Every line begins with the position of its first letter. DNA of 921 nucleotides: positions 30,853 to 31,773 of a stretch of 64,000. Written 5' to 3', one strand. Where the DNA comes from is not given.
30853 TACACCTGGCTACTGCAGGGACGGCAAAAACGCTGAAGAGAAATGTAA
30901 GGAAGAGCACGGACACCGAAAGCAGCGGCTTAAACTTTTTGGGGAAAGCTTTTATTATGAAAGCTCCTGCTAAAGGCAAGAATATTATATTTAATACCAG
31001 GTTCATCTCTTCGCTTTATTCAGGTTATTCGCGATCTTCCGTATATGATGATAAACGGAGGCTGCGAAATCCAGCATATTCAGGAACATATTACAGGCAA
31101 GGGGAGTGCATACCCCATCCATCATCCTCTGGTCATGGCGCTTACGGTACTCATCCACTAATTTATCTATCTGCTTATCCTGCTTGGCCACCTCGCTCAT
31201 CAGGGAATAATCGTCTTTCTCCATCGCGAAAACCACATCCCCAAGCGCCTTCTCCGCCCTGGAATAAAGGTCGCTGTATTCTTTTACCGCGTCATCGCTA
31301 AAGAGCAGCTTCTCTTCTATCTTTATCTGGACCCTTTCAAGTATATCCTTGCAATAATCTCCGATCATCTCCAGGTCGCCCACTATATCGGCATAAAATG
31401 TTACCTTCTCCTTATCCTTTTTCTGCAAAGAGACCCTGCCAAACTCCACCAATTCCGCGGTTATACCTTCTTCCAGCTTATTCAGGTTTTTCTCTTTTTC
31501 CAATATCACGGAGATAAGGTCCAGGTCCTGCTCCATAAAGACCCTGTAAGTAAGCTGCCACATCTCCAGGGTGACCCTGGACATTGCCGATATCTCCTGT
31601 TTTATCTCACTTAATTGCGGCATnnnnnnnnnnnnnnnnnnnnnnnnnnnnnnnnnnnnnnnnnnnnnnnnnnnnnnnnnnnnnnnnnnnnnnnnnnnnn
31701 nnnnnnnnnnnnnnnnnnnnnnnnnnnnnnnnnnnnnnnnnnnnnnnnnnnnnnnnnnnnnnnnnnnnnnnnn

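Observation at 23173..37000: Composite 18-gene operon joining an AsrAB/HydBG-like NAD(P)H module, a group-4 [NiFe] hydrogenase and a full Mrp antiporter with three NuoL/M/N-like pumps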

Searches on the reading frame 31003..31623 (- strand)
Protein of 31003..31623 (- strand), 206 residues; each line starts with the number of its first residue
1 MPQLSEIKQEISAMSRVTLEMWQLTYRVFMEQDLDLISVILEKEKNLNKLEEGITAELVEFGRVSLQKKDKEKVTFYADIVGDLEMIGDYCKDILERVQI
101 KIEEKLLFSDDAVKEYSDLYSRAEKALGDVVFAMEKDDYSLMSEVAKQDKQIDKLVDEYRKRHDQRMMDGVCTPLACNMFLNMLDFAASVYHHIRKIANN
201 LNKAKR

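Call 4: search_protein_families(library=pfam, proteins=[window:31003-31623:-], max_evalue=0.01)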
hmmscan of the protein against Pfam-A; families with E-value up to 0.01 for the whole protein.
window:31003-31623:- (206 aa): 1 family
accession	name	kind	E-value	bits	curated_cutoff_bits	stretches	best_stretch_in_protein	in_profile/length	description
PF01895.24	PhoU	-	7.8e-17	61.9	23.5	2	11-98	1-89/89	PhoU domain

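Call 6: search_protein_families(library=ncbifam, proteins=[window:31003-31623:-], max_evalue=0.001)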
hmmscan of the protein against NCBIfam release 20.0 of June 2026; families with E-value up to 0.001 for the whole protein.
window:31003-31623:- (206 aa): 2 families
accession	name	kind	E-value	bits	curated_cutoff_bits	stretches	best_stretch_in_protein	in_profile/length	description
TIGR02135.1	phoU_full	equivalog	3.8e-13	49.5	130.25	1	3-169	6-171/212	phosphate signaling complex protein PhoU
NF008332.0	PRK11115.1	equivalog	3e-05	23.6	342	1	4-168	18-180/239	phosphate signaling complex protein PhoU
